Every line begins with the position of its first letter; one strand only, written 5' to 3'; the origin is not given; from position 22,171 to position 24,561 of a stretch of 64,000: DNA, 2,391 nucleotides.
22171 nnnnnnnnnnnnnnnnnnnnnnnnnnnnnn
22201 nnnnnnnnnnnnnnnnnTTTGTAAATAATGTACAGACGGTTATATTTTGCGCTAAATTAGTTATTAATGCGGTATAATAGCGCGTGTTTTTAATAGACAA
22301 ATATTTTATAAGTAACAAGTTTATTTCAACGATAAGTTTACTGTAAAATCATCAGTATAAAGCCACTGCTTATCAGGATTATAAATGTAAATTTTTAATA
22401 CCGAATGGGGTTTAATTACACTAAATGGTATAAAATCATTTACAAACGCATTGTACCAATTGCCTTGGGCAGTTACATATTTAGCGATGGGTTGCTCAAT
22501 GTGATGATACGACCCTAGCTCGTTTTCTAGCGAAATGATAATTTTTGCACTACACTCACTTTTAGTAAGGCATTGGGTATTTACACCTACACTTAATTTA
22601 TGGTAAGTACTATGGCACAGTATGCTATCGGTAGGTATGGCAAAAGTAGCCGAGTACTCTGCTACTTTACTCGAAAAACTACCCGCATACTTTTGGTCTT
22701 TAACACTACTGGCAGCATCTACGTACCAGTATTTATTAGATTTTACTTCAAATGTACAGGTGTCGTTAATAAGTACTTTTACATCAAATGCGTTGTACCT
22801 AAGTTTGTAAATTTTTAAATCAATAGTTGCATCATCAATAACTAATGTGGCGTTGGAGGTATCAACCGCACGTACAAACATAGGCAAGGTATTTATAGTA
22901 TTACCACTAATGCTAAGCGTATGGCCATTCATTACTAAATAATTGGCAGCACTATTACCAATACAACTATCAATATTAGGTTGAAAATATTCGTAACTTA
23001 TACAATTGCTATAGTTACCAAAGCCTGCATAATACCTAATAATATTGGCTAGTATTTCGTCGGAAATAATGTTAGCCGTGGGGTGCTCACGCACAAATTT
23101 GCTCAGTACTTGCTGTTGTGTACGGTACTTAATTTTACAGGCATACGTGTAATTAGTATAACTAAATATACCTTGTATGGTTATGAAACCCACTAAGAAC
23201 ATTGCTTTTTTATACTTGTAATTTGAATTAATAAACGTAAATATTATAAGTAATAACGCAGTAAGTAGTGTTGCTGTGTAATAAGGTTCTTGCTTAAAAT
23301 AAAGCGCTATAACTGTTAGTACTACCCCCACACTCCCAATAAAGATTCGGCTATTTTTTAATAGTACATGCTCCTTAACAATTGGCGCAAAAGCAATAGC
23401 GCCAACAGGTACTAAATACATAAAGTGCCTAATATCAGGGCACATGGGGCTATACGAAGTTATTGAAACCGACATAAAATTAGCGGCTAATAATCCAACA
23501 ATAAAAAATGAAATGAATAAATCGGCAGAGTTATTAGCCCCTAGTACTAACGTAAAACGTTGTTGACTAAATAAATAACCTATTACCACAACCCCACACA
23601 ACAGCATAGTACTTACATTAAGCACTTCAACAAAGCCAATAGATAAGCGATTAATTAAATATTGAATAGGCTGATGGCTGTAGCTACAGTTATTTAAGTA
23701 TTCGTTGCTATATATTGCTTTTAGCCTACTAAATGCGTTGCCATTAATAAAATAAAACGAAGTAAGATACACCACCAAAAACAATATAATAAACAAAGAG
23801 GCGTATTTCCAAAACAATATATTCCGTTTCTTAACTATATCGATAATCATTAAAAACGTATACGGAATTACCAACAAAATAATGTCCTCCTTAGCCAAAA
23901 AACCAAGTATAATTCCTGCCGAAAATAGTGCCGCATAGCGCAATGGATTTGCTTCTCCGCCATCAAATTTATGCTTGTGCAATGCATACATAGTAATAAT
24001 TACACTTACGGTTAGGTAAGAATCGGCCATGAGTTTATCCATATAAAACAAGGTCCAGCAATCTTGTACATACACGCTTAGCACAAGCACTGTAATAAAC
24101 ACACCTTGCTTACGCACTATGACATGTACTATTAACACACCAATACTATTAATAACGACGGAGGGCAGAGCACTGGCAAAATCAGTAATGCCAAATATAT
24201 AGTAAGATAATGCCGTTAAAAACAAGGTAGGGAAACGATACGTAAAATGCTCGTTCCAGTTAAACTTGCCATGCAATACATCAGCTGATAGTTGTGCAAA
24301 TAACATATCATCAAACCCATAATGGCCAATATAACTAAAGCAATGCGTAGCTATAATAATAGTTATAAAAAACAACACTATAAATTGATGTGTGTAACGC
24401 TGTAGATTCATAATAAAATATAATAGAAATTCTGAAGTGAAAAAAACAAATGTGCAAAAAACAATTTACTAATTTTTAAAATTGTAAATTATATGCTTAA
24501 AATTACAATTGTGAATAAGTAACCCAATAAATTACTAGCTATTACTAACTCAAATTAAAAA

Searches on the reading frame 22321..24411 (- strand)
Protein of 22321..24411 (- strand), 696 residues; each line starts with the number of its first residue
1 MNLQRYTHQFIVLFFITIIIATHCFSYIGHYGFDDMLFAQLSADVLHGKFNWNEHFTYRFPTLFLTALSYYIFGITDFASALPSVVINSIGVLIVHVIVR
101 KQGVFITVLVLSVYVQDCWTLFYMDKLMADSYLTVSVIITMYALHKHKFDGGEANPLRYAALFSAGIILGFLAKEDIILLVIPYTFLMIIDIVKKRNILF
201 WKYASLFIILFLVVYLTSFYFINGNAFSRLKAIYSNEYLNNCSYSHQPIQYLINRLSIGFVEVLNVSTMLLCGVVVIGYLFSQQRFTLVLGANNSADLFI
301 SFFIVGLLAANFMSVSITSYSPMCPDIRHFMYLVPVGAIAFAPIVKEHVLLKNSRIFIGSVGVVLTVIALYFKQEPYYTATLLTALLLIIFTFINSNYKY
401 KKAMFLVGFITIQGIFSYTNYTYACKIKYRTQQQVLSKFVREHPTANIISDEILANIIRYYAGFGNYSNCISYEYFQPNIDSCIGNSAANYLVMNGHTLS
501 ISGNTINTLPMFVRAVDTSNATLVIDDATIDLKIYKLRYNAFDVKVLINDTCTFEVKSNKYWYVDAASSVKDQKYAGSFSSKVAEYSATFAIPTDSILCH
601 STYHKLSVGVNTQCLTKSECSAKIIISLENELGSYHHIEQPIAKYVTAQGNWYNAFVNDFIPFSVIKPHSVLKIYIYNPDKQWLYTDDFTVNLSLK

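Call 3: search_protein_families(library=pfam, proteins=[window:22321-24411:-], max_evalue=0.01)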
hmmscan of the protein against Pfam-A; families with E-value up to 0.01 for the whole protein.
window:22321-24411:- (696 aa): 2 families
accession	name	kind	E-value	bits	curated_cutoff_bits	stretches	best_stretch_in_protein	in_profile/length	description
PF13231.12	PMT_2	-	1.8e-06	28.7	26.1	1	64-214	8-155/160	Dolichyl-phosphate-mannose-protein mannosyltransferase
PF13515.12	FUSC_2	-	0.0073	16.9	25.6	1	358-418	42-97/126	Fusaric acid resistance protein-like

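Call 25: search_protein_families(library=ncbifam, proteins=[window:22321-24411:-], max_evalue=0.0001)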
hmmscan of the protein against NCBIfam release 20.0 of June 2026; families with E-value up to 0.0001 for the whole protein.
window:22321-24411:- (696 aa): 0 families
